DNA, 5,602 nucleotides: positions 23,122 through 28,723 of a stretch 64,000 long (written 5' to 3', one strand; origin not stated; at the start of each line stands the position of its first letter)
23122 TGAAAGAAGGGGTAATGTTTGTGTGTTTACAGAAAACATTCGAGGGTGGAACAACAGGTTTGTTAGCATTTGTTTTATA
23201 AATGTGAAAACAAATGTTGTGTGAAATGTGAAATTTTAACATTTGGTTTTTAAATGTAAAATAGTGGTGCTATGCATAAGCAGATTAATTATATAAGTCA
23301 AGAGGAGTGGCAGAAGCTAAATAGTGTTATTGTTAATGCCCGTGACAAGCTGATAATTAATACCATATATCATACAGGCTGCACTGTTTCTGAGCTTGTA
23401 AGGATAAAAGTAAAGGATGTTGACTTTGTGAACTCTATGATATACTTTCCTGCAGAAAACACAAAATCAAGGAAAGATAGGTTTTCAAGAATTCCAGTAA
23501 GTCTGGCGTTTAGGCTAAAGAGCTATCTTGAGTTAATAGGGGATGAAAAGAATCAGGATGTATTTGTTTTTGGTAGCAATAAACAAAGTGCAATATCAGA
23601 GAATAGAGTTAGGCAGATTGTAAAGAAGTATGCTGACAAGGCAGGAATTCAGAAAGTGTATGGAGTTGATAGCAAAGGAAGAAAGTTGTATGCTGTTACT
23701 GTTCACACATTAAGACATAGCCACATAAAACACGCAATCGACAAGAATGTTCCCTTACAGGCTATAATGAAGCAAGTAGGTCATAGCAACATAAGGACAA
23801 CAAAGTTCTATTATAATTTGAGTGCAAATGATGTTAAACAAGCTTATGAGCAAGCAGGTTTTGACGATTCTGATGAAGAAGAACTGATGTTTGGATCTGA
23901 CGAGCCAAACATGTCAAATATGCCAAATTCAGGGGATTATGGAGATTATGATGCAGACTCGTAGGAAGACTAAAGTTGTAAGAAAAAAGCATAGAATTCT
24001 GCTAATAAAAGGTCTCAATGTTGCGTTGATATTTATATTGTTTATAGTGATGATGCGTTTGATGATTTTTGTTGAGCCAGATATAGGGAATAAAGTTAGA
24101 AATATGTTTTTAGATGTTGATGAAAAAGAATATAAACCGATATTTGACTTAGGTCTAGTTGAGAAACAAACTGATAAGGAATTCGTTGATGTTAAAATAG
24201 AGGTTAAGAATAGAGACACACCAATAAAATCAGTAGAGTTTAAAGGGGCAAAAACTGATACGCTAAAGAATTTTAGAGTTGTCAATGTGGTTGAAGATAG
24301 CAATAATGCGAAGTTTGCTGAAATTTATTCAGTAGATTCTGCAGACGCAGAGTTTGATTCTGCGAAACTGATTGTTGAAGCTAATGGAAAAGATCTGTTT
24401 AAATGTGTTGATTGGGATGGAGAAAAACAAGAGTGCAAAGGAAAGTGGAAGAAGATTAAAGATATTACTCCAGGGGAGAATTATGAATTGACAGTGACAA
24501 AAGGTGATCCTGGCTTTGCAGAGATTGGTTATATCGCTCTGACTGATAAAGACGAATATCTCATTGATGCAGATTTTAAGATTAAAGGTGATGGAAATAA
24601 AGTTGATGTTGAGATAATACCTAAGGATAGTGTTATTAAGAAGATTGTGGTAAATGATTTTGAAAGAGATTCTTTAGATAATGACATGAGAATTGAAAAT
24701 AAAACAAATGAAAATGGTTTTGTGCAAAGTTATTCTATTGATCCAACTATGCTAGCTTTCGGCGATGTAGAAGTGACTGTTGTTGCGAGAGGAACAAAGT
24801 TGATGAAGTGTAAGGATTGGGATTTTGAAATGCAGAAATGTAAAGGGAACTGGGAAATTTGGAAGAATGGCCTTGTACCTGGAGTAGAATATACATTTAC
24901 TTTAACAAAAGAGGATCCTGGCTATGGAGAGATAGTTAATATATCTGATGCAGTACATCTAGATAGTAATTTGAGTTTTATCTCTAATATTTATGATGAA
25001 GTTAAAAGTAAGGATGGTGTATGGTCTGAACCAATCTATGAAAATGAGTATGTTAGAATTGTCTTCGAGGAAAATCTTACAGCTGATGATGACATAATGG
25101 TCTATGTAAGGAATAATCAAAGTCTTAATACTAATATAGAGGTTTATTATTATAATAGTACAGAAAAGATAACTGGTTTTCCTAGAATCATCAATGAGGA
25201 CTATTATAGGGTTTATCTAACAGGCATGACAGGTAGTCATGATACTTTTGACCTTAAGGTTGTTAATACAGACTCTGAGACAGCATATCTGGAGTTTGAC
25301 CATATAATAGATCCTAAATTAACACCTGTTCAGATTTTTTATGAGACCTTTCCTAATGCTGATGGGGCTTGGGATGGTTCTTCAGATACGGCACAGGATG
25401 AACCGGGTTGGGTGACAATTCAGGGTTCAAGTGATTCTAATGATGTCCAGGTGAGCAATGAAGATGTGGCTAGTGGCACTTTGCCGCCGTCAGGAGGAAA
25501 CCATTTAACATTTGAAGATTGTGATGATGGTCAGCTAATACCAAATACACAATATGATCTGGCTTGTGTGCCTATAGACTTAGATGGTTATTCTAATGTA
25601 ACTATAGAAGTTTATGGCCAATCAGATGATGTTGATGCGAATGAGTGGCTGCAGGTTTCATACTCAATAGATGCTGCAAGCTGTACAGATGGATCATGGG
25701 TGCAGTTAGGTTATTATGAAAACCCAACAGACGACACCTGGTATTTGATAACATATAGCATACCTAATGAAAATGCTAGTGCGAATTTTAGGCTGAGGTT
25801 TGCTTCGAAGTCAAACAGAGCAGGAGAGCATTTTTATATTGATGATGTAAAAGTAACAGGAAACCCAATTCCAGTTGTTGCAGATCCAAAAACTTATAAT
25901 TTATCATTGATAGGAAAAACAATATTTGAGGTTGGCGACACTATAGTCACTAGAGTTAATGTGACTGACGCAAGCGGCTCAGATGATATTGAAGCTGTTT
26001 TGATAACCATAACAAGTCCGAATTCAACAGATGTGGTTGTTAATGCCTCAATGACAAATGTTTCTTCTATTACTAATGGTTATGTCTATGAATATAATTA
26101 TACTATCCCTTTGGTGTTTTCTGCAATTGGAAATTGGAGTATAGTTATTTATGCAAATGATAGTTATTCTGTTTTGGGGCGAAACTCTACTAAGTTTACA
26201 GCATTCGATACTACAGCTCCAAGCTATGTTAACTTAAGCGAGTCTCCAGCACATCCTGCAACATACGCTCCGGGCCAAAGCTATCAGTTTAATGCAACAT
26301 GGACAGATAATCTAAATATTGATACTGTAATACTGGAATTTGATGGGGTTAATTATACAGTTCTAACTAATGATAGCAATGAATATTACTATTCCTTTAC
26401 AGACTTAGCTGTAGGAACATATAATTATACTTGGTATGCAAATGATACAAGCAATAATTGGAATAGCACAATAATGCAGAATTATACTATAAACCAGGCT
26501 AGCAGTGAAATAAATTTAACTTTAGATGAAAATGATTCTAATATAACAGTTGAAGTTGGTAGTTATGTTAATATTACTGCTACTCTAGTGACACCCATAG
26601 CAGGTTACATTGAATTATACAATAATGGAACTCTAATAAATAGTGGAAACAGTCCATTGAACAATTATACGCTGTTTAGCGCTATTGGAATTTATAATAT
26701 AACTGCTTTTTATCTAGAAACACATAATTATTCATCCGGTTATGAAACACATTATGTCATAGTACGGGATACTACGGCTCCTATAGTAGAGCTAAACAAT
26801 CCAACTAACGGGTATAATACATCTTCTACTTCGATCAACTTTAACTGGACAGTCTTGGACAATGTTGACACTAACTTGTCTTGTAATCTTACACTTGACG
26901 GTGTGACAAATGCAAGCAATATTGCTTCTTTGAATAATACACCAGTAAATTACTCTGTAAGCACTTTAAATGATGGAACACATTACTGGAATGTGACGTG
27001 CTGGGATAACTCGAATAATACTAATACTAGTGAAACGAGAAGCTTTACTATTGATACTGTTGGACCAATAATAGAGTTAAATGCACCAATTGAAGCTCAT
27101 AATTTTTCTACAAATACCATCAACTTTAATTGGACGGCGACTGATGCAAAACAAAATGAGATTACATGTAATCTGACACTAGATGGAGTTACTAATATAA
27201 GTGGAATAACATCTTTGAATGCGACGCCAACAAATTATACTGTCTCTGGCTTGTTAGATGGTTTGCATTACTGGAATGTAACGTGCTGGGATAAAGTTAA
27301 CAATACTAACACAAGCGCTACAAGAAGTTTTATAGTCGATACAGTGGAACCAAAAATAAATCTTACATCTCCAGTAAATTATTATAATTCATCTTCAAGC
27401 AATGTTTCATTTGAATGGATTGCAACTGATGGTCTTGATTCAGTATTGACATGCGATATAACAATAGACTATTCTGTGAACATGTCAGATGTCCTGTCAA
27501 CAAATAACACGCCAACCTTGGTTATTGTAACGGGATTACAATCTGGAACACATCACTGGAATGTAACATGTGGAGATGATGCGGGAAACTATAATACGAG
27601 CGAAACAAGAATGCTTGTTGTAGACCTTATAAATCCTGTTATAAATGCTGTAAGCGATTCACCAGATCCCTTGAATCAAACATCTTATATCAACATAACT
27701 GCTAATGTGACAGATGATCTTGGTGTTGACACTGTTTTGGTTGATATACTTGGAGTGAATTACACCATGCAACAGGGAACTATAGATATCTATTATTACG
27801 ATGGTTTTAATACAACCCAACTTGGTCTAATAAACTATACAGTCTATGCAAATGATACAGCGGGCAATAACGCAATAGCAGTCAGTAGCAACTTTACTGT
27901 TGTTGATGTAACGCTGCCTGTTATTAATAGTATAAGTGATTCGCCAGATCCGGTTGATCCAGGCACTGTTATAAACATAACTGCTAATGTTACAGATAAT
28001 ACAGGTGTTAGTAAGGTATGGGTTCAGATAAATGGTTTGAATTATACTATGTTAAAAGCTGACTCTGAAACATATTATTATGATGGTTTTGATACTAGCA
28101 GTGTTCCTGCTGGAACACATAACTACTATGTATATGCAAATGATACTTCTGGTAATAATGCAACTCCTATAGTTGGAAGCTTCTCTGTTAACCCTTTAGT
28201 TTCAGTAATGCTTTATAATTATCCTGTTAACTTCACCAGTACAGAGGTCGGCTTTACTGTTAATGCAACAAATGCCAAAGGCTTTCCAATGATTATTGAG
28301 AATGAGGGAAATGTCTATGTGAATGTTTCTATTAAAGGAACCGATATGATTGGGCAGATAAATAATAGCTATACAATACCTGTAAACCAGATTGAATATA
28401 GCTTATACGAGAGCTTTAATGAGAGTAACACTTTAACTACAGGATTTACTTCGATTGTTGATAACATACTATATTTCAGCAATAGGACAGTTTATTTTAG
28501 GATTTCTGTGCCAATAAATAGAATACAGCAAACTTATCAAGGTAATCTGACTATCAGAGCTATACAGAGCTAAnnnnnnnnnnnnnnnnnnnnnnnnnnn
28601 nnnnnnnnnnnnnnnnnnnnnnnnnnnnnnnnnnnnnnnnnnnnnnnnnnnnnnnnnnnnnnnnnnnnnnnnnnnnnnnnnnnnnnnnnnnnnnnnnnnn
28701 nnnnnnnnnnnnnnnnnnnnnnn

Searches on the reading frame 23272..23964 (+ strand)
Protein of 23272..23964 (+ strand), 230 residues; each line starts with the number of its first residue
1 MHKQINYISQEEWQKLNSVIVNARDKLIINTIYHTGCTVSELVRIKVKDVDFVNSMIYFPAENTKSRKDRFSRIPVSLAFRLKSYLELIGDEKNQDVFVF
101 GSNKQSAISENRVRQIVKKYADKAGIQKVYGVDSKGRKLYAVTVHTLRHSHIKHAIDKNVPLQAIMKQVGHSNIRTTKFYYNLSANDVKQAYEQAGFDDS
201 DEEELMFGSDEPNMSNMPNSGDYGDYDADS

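Call 51: search_protein_families(library=pfam, proteins=[window:23272-23964:+])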
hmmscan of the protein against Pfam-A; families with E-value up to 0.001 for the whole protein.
window:23272-23964:+ (230 aa): 1 family
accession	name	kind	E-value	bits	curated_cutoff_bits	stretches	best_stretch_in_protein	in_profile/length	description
PF00589.27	Phage_integrase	-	1.4e-27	97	27.1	1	7-185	2-170/172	Phage integrase family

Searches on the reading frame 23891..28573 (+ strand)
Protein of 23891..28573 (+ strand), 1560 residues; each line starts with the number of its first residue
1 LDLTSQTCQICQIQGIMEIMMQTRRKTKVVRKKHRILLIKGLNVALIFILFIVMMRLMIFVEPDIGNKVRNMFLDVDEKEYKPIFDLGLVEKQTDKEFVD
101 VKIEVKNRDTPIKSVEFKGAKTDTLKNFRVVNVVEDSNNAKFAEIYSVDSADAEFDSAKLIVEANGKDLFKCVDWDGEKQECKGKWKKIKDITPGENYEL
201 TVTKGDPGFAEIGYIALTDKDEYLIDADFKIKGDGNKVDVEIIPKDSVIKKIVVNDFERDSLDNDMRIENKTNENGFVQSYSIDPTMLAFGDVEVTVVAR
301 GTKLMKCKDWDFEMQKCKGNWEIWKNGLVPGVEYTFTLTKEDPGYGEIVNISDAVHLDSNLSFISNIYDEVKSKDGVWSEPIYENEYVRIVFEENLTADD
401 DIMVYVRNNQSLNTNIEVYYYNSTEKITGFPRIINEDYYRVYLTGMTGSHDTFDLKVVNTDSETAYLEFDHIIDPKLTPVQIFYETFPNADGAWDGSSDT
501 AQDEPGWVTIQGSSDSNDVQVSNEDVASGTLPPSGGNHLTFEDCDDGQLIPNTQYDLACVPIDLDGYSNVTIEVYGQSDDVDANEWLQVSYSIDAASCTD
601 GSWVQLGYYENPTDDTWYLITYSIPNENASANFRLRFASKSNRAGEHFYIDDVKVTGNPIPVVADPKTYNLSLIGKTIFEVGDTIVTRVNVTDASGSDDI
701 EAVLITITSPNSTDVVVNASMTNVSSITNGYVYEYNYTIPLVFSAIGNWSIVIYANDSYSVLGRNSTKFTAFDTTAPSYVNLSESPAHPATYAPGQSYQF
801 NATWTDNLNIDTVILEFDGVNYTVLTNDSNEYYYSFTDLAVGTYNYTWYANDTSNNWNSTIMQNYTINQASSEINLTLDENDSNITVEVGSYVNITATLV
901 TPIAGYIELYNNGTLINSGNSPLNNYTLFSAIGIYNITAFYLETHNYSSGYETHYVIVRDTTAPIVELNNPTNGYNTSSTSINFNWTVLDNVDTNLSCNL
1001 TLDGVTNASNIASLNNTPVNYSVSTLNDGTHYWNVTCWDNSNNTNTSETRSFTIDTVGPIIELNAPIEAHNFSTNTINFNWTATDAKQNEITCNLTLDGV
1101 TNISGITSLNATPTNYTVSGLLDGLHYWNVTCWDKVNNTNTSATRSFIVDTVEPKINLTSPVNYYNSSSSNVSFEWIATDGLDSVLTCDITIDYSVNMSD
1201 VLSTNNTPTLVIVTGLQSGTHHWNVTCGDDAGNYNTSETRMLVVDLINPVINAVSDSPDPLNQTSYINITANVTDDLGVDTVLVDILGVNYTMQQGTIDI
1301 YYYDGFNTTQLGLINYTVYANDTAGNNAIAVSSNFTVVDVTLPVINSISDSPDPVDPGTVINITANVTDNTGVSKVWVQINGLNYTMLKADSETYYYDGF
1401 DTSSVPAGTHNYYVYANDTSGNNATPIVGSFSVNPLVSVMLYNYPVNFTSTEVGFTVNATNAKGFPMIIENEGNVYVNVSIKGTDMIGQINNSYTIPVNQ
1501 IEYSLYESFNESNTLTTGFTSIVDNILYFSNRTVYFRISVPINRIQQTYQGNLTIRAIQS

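Call 8: search_protein_families(library=pfam, proteins=[window:23891-28573:+])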
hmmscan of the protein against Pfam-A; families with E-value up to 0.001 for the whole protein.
window:23891-28573:+ (1560 aa): 3 families
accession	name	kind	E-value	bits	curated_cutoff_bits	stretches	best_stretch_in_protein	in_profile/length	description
PF19077.6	Big_13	-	3.7e-08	34.2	27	0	978-1056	25-102/102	Bacterial Ig-like domain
PF17957.7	Big_7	-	5.9e-08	33.7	24.1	1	1355-1414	14-70/70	Bacterial Ig domain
PF22433.2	MtxA_IG-like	-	0.00059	20.1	26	0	984-1049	13-76/83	Magnetotaxis protein MtxA, Immunoglobulin-like domain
